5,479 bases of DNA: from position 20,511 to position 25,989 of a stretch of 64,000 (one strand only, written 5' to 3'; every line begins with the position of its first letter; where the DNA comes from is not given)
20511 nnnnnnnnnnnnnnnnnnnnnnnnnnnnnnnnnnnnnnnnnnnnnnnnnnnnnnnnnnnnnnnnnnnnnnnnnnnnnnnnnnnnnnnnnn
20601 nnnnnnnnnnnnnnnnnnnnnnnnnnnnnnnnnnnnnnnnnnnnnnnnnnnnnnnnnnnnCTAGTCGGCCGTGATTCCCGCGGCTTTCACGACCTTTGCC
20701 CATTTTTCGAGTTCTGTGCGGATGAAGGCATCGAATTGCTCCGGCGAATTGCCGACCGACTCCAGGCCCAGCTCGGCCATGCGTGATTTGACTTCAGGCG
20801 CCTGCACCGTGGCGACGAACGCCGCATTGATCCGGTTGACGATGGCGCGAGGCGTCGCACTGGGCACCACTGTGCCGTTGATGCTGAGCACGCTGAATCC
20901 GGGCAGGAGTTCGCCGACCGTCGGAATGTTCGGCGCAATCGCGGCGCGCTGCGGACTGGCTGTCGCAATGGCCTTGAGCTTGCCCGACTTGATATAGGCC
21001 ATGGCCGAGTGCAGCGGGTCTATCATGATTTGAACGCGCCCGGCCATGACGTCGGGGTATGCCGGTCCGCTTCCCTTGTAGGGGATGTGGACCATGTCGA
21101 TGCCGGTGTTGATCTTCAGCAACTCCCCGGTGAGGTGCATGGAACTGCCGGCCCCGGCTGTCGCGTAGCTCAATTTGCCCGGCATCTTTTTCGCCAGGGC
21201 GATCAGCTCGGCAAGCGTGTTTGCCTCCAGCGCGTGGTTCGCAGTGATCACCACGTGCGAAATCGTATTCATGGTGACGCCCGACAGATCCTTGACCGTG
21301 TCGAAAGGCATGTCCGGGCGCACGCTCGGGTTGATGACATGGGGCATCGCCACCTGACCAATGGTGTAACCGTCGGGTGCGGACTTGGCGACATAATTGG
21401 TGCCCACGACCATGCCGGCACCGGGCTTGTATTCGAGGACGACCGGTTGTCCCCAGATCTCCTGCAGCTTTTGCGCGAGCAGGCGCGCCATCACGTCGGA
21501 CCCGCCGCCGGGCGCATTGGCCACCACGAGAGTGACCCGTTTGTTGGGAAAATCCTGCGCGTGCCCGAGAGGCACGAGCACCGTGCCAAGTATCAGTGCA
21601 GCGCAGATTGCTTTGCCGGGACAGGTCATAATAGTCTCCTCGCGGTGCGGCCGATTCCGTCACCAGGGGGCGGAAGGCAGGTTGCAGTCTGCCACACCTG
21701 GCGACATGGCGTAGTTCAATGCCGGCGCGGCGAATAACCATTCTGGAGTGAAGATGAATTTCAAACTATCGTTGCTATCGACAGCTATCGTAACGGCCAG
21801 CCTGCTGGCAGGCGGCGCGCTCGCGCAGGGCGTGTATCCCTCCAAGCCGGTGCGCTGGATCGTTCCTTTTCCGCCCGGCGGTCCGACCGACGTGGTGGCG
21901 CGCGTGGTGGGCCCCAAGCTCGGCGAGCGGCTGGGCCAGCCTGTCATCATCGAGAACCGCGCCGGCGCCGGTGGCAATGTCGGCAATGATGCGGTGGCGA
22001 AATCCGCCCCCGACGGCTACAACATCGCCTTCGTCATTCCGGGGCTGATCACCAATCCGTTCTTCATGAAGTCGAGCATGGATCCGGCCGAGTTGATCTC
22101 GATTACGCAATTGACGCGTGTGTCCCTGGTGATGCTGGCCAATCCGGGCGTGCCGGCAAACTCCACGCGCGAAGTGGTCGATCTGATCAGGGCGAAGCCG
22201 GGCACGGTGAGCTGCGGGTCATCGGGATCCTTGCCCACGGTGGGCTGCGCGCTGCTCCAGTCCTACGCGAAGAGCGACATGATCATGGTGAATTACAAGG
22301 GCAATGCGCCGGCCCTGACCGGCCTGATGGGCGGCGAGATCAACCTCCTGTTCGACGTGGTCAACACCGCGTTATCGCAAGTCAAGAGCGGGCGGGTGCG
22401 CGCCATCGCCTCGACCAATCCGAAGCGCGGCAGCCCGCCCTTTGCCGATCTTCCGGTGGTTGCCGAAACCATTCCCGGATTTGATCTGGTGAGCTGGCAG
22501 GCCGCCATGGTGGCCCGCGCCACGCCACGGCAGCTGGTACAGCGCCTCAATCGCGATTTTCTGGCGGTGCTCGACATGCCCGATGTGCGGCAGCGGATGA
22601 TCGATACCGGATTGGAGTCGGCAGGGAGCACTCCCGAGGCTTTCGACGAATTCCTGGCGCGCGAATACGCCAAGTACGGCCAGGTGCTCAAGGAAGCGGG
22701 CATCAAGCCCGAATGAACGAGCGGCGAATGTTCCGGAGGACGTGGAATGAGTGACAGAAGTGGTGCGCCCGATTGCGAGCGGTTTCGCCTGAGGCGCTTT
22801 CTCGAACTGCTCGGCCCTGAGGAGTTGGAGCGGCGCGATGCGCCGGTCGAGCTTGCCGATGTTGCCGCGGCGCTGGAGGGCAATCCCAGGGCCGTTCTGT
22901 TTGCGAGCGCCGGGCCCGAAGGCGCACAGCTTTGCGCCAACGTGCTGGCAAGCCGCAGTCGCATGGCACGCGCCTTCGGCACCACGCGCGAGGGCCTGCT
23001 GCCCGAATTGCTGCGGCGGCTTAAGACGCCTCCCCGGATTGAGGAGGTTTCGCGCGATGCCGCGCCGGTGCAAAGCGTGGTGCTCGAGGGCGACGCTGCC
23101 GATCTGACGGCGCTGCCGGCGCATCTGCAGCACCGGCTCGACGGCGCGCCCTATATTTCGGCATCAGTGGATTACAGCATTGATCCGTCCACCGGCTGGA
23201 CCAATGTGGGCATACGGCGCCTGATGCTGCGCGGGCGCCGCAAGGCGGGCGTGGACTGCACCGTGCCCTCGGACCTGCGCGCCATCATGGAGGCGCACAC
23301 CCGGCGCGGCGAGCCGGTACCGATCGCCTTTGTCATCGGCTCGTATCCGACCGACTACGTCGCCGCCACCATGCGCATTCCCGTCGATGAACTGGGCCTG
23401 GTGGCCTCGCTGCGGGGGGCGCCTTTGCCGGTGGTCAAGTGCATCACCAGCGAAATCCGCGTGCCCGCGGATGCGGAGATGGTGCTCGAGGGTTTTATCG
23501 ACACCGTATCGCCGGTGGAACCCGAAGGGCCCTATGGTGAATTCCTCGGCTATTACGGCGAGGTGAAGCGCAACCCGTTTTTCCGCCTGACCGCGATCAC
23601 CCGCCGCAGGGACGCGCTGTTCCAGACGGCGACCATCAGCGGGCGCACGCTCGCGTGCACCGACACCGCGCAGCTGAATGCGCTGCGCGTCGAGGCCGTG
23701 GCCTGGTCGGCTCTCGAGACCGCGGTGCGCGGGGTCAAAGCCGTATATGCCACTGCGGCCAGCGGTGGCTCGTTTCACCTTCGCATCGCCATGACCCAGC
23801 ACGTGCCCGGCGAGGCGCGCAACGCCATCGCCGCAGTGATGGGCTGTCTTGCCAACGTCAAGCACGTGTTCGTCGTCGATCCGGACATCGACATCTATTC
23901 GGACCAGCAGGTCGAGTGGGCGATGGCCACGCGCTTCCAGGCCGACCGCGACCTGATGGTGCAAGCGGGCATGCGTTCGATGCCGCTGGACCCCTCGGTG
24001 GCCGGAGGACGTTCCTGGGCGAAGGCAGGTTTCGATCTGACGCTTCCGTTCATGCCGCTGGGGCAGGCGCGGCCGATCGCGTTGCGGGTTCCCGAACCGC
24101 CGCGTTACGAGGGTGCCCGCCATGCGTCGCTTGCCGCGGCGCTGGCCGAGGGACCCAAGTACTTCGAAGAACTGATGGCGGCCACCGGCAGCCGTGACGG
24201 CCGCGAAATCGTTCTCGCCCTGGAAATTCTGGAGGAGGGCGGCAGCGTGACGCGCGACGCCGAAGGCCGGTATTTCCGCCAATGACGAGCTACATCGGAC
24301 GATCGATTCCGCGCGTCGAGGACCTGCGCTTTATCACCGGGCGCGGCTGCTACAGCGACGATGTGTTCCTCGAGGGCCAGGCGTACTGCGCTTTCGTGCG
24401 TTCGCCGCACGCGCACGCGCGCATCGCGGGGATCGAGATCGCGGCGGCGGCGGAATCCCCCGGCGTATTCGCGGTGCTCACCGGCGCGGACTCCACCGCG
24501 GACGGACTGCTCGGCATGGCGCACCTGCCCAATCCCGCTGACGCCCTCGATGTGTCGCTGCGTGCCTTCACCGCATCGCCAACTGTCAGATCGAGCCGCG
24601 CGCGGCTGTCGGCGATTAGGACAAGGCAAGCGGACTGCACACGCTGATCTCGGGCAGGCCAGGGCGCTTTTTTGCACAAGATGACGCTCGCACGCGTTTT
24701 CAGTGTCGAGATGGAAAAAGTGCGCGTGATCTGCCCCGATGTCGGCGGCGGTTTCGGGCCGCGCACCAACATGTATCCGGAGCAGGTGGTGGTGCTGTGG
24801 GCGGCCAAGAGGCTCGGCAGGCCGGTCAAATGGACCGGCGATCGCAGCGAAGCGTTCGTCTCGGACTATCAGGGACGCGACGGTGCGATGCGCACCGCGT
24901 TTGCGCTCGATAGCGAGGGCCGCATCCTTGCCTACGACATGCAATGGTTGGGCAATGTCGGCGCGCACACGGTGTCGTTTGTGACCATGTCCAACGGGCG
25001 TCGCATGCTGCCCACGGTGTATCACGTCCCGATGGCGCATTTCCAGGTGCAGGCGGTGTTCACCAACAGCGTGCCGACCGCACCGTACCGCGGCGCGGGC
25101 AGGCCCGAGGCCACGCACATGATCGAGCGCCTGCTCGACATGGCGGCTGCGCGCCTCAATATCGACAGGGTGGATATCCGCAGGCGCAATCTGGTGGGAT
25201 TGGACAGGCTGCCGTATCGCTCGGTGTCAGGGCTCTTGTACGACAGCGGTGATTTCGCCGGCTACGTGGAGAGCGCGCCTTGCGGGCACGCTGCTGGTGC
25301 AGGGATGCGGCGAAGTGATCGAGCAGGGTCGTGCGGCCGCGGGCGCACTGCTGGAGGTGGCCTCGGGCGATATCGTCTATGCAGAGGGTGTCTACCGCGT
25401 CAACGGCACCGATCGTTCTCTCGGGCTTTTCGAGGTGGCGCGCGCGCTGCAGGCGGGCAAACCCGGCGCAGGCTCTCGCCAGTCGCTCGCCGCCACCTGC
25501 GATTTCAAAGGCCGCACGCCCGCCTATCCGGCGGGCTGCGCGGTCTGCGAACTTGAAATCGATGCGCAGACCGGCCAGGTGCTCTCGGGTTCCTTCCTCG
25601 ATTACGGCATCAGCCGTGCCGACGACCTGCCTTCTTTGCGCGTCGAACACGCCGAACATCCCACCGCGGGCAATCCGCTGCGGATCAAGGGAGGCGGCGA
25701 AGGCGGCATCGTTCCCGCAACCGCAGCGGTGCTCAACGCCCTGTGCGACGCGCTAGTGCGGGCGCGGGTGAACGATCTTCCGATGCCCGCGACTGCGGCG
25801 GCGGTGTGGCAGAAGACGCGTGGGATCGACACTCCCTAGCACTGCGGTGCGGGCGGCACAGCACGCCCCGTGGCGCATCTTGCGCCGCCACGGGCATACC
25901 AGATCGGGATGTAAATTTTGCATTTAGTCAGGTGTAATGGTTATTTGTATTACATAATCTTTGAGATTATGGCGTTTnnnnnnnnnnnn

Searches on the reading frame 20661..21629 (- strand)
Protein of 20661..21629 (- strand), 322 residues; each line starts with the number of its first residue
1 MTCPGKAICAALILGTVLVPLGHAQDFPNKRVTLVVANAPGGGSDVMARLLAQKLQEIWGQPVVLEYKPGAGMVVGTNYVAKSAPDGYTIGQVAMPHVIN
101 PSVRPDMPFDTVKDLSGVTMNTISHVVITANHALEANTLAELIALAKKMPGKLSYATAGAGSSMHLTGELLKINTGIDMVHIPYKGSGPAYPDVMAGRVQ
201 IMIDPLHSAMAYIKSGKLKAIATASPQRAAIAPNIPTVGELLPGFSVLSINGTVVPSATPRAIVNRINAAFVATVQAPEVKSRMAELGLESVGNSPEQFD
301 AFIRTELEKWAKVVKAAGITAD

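Call 40: search_protein_families(library=pfam, proteins=[window:20661-21629:-], max_evalue=0.00001)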
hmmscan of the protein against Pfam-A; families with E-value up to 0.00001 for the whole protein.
window:20661-21629:- (322 aa): 1 family
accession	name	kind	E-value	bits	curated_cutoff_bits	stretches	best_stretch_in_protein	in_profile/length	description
PF03401.19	TctC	-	8.6e-71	239.1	27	1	48-318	2-273/274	Tripartite tricarboxylate transporter family receptor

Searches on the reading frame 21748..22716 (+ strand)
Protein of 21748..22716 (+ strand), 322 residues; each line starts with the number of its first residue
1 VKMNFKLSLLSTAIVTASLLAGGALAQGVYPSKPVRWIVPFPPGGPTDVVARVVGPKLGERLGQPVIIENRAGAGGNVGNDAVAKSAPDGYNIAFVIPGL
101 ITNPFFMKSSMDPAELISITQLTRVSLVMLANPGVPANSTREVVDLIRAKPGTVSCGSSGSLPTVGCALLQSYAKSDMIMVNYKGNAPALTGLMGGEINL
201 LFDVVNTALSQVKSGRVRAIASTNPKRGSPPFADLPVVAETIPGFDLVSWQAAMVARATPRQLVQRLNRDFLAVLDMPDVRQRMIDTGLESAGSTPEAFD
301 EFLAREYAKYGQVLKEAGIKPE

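Call 40: search_protein_families(library=pfam, proteins=[window:21748-22716:+], max_evalue=0.00001)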
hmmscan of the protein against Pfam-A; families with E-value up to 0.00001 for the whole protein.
window:21748-22716:+ (322 aa): 1 family
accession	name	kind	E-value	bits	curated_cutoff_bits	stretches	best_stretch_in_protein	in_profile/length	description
PF03401.19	TctC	-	5.1e-47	161.1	27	1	50-318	1-273/274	Tripartite tricarboxylate transporter family receptor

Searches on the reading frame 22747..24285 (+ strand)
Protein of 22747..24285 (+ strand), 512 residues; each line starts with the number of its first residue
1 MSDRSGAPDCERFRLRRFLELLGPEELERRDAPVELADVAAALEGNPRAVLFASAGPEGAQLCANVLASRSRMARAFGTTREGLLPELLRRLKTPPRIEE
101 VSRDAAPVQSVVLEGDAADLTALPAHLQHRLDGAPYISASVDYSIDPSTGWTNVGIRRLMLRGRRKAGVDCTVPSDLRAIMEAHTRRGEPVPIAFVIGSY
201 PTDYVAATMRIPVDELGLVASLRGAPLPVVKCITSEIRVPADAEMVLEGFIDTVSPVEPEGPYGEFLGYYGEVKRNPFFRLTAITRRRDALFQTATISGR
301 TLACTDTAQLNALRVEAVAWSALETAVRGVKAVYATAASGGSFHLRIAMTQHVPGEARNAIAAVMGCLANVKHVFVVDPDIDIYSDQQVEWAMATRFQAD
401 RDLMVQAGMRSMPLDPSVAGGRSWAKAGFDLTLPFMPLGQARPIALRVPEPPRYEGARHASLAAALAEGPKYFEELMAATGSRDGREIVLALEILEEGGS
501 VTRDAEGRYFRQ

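Call 40: search_protein_families(library=pfam, proteins=[window:22747-24285:+], max_evalue=0.00001)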
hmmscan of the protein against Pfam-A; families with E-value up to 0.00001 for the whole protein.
window:22747-24285:+ (512 aa): 3 families
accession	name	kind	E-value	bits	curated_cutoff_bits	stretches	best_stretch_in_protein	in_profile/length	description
PF01977.22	UbiD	-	3.5e-54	183.6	23.3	1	100-300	2-205/206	3-octaprenyl-4-hydroxybenzoate carboxy-lyase Rift-related domain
PF20696.2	UbiD_C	-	1.2e-28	100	24.2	1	315-430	8-126/127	3-octaprenyl-4-hydroxybenzoate carboxy-lyase C-terminal domain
PF20695.2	UbiD_N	-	1.4e-06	28.7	24.3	1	35-92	22-78/78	3-octaprenyl-4-hydroxybenzoate carboxy-lyase N-terminal domain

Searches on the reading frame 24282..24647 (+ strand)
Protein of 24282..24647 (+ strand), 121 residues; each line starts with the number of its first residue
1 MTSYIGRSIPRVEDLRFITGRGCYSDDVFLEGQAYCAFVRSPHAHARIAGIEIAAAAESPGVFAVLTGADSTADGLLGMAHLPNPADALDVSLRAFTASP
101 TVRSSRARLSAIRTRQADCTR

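Call 69: search_protein_families(library=pfam, proteins=[window:24282-24647:+], max_evalue=0.001)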
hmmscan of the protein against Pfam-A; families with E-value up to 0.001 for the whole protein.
window:24282-24647:+ (121 aa): 1 family
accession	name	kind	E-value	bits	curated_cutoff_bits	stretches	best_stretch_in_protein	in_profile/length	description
PF01315.27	Ald_Xan_dh_C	-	2.8e-15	57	31.3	1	19-79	1-61/110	Aldehyde oxidase and xanthine dehydrogenase, a/b hammerhead domain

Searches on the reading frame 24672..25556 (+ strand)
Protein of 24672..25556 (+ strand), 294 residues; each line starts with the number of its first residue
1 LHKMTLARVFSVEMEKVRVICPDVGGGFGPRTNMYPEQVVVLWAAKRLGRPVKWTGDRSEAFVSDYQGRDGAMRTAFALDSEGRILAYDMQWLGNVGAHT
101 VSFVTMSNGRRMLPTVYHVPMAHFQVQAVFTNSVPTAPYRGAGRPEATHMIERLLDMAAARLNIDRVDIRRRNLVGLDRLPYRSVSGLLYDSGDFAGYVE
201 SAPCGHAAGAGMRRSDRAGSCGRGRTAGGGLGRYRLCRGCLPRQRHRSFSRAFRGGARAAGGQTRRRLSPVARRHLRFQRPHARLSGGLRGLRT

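Call 69: search_protein_families(library=pfam, proteins=[window:24672-25556:+], max_evalue=0.001)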
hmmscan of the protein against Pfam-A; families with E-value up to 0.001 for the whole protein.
window:24672-25556:+ (294 aa): 1 family
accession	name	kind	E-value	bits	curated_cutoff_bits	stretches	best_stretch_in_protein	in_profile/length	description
PF02738.23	MoCoBD_1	-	2.4e-53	181.2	27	1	2-174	71-244/244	Molybdopterin cofactor-binding domain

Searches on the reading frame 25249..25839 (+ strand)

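Call 69: search_protein_families(library=pfam, proteins=[window:25249-25839:+], max_evalue=0.001)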
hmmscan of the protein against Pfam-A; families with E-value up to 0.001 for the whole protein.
window:25249-25839:+ (196 aa): 1 family
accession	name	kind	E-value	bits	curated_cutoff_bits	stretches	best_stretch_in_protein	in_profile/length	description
PF20256.3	MoCoBD_2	-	2e-09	37.8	27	1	11-111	116-218/283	Molybdopterin cofactor-binding domain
